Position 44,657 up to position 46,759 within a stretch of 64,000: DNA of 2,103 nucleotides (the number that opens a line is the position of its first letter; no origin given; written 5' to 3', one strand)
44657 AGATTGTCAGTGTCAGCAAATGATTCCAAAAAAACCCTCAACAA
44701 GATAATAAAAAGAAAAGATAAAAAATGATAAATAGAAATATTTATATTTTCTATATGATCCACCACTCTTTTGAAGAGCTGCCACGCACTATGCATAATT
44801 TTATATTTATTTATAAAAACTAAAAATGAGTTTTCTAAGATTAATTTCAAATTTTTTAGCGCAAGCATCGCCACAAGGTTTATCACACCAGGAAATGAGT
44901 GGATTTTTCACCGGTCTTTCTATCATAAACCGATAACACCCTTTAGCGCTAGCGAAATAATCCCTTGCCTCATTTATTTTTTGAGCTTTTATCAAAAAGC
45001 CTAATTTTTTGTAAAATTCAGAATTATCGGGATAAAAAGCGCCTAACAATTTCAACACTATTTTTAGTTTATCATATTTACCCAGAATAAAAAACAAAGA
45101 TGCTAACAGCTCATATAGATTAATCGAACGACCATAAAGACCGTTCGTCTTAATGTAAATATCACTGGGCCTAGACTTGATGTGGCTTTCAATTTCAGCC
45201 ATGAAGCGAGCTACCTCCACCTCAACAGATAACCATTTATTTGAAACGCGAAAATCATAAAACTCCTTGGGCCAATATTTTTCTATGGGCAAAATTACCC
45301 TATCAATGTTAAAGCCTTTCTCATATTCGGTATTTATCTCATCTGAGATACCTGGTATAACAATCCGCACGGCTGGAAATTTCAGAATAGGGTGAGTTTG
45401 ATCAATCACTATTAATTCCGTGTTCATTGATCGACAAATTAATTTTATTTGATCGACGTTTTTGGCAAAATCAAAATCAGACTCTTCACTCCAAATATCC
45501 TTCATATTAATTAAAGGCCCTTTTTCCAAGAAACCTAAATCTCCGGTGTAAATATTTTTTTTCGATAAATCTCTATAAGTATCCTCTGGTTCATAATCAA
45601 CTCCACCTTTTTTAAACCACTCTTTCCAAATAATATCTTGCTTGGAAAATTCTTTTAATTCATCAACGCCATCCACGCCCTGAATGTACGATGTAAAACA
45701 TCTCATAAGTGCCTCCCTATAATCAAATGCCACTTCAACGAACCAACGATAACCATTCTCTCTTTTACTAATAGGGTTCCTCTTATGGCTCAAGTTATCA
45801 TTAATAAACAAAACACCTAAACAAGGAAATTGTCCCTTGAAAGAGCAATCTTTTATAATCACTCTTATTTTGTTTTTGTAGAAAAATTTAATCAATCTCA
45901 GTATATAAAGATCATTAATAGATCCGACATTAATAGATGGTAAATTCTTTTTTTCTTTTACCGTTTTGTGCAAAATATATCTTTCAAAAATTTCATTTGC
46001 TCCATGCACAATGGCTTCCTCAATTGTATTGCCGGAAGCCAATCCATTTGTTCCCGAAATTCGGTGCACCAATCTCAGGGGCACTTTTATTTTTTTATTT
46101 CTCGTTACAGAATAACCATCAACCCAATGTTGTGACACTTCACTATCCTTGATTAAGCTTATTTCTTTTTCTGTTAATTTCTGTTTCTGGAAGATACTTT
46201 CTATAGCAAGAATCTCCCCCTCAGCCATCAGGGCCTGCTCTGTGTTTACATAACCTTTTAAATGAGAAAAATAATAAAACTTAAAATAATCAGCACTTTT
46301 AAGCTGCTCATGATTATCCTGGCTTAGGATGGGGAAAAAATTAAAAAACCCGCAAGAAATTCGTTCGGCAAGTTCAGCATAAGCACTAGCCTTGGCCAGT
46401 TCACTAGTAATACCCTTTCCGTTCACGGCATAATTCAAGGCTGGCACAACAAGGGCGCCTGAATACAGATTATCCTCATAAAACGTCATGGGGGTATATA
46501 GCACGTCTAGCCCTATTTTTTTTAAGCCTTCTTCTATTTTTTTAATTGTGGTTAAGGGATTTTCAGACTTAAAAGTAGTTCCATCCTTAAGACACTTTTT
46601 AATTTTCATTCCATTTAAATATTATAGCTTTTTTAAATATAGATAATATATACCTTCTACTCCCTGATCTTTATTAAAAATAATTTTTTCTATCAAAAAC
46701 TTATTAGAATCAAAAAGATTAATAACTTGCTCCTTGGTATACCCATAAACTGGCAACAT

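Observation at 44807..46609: Stand-alone YcaO between the prenyl/hydroxylase module and the Hxs cassette, with no E1-like partner, TfuA or dehydrogenase visible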

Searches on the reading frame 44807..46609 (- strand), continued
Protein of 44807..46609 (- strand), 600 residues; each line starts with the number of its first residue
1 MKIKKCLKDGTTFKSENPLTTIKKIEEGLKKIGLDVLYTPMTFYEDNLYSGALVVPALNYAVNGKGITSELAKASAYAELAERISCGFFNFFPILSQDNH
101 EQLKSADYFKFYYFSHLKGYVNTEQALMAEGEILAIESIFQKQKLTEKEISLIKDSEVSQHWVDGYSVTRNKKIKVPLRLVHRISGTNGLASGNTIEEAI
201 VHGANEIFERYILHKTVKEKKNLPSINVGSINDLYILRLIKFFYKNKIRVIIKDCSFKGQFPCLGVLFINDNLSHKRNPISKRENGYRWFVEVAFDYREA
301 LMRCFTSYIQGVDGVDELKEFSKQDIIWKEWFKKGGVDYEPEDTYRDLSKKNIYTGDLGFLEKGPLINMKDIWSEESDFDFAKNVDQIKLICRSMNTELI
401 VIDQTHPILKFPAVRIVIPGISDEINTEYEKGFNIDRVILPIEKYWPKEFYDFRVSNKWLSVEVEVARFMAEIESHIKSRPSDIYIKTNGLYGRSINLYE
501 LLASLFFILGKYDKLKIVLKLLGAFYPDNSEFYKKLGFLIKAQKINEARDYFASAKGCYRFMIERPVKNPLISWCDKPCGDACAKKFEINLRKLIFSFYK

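Call 73: find_related_loci(query=A1, collection=metagenome_contigs, flank=10000)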
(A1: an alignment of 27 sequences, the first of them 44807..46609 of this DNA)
Query A1 (600 aa) in metagenome_contigs; peptide patterns used: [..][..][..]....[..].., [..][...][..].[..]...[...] (x = any residue, [..] = any of these).
394 stretches matched a pattern; 247 encode a relative of the query (tblastn E <= 1e-3); the best 80 are kept; 80 distinct loci.
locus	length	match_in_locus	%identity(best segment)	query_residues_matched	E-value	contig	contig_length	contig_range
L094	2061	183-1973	53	1-599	0e+0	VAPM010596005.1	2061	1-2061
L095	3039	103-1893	36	1-599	5e-123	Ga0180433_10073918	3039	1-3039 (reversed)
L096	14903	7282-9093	38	1-599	3e-111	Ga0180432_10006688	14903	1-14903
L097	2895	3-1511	36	78-600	2e-97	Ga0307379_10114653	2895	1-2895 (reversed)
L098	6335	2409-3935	38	1-503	5e-90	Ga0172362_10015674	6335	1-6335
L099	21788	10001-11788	33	1-599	3e-87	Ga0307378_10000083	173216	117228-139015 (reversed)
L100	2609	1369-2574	37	1-423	6e-85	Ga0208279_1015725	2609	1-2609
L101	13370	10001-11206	38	1-423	2e-82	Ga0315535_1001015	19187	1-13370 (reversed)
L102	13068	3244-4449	37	1-423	3e-82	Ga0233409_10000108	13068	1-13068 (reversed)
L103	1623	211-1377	39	14-423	3e-87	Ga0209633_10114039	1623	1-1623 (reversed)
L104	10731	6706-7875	39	14-423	2e-81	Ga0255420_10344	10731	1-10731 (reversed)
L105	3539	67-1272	37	1-423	7e-82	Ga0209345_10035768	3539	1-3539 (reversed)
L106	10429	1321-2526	38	1-423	1e-80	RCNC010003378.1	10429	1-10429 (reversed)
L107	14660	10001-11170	37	14-423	2e-80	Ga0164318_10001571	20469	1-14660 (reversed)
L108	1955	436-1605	40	13-423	6e-84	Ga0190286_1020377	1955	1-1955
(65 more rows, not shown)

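Call 77: search_protein_families(library=padloc, proteins=[window:44807-46609:-], max_evalue=0.001)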
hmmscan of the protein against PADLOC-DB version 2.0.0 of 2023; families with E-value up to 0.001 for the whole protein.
window:44807-46609:- (600 aa): 0 families

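Call 95: search_solved_structures(query=A1, max_evalue=0.01, show_alignments=5)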
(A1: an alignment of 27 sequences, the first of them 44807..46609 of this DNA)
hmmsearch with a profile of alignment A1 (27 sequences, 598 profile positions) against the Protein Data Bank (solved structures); distinct sequences matched with E-value up to 0.01: 6.
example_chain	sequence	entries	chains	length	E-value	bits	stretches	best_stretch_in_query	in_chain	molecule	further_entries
4q84_A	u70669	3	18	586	7.5e-31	110.5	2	170-425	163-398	Ribosomal protein S12 methylthiotransferase accessory factor YcaO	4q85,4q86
6pe3_A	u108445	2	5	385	8.1e-29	103.7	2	159-418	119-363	Uncharacterized protein MJ1094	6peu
7u58_A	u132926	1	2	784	2.4e-21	79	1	186-417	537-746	MusD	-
4bs9_A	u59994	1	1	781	4.6e-21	78.2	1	185-417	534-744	TRUD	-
4v1t_A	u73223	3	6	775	3.2e-19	72.1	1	187-419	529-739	LYND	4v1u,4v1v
6ci7_A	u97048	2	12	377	4e-10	42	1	162-210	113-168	YcaO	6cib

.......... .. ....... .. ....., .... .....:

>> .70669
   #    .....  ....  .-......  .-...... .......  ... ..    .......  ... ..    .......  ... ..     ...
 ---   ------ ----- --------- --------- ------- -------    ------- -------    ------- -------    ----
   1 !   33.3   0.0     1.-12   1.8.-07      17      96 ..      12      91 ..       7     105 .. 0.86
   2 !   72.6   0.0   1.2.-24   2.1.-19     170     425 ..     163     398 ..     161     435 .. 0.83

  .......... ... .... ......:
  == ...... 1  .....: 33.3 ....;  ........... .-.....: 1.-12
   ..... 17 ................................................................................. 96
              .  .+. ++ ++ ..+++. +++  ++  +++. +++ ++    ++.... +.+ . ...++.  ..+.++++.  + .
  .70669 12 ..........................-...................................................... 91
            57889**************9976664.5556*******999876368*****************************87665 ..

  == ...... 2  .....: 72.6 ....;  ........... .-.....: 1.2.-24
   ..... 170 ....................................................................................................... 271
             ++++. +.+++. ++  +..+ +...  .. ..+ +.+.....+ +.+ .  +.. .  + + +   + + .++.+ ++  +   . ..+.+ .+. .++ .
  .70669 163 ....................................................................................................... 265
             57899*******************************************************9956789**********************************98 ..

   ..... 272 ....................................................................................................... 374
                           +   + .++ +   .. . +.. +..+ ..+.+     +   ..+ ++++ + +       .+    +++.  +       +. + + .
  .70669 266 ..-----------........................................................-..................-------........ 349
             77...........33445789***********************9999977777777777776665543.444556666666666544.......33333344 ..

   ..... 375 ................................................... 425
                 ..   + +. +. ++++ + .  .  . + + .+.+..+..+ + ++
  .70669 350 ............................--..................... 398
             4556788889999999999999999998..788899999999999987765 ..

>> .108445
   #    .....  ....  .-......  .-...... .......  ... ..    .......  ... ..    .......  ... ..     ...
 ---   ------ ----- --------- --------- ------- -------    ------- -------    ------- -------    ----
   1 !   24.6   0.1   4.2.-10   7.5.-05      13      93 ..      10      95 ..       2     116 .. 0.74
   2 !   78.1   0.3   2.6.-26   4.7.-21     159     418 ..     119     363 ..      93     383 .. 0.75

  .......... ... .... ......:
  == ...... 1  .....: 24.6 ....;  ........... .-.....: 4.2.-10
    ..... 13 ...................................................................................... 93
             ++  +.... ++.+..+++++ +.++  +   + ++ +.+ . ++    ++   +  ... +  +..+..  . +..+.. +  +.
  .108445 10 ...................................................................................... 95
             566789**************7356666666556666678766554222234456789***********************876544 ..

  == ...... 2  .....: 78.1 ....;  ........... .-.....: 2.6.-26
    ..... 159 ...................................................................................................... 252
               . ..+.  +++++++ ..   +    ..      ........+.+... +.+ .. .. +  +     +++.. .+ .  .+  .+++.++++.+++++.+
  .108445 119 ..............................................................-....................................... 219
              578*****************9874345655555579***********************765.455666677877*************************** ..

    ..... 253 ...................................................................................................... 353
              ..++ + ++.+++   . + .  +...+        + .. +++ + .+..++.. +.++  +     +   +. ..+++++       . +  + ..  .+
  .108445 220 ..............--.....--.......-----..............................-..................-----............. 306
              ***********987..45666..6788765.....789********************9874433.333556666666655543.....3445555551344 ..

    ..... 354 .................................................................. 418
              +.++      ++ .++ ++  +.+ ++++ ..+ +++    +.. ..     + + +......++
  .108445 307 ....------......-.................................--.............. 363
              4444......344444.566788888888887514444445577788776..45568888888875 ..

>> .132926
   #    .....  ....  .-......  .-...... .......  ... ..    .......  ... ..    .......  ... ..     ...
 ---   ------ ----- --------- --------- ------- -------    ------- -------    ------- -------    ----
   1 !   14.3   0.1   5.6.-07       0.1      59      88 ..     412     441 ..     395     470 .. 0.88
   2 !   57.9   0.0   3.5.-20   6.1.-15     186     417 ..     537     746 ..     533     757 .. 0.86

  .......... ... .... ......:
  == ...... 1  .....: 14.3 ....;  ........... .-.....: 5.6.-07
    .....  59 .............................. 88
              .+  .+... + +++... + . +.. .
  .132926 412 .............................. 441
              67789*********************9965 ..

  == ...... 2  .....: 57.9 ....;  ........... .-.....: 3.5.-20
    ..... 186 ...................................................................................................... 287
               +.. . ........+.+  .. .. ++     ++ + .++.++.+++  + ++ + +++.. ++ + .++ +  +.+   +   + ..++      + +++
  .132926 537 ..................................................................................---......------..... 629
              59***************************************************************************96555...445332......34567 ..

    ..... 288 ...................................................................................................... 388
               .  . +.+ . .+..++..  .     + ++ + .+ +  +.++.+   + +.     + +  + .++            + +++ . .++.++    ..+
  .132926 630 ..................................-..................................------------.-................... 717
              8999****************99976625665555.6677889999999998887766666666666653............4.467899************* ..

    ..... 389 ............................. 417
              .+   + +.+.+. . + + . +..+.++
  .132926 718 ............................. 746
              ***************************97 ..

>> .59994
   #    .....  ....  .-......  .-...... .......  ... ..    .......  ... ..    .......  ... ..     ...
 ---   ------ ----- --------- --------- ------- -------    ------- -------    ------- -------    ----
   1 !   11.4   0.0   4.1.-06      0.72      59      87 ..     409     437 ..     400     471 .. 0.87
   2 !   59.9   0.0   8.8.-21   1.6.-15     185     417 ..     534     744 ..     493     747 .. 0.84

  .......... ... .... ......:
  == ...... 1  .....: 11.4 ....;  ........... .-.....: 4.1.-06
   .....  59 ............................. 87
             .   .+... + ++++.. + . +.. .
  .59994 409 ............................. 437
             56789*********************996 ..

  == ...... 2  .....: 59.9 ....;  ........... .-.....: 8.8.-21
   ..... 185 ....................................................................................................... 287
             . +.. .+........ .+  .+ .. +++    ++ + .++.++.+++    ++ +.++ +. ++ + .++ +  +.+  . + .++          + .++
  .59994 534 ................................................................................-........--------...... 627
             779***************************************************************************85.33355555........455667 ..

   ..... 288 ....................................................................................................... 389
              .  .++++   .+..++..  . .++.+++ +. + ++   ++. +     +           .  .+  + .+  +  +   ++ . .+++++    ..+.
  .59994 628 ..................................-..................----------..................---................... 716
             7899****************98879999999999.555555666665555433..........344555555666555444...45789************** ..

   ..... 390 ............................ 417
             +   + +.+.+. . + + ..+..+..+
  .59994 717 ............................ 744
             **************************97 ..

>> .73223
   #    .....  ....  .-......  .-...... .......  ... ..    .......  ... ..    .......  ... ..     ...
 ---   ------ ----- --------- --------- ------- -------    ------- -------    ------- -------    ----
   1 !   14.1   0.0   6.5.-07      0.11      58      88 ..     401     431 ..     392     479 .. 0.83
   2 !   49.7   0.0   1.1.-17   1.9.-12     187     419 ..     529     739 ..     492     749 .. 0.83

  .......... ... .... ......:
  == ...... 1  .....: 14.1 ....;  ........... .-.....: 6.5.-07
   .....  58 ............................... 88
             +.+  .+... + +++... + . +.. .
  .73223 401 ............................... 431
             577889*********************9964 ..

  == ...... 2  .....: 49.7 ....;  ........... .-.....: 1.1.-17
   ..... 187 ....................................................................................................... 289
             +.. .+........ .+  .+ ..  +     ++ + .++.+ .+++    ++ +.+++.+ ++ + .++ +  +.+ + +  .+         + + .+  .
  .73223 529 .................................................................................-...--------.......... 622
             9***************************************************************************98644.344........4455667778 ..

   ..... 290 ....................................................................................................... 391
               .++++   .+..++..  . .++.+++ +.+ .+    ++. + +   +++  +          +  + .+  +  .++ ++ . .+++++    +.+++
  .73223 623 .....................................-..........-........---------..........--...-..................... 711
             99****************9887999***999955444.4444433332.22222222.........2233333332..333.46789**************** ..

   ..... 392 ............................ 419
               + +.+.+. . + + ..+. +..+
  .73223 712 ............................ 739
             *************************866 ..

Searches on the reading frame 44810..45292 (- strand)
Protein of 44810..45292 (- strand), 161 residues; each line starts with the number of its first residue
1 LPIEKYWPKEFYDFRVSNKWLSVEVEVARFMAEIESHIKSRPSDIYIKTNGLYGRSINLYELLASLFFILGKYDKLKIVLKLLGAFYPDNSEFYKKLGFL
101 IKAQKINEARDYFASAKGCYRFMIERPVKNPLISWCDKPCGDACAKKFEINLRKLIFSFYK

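Call 88: search_protein_families(library=pfam, proteins=[window:44810-45292:-], max_evalue=10)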
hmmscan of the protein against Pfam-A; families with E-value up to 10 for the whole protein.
window:44810-45292:- (161 aa): 2 families
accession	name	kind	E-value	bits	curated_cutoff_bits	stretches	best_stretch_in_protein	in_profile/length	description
PF08134.16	cIII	-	0.026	14.8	25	1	84-105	12-33/37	cIII protein family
PF13428.12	TPR_14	-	0.054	14.7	23.5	1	58-98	2-42/44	Tetratricopeptide repeat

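Call 90: search_protein_representatives(protein=window:44810-45292:-)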
Query: 161 residues. Proteins with E-value up to 0.001 (for the whole library): 25; up to 1e-10: 9; up to 1e-30: 1. The best 25 are listed.
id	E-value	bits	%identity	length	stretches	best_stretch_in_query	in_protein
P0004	7.2e-37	143.1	42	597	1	1-161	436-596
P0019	2.1e-28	115.5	36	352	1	1-160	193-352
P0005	3.9e-24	101.7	36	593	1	17-160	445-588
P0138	1.3e-21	93.5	34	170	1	14-160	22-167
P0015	2.4e-19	86.1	32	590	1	13-160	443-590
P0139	2.9e-19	85.8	31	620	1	11-160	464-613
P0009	9.4e-17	77.7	37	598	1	17-160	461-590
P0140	1.3e-15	73.9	33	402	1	14-160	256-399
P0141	6.1e-11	58.7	31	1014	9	76-126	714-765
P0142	6.1e-10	55.5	30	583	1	47-161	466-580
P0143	6.6e-09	52.1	26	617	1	18-160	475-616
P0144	2.3e-08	50.4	37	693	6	76-120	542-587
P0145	2.3e-07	47.1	29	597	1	14-160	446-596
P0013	3.8e-07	46.4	27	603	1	17-160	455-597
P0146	5.1e-07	46.0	32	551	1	53-160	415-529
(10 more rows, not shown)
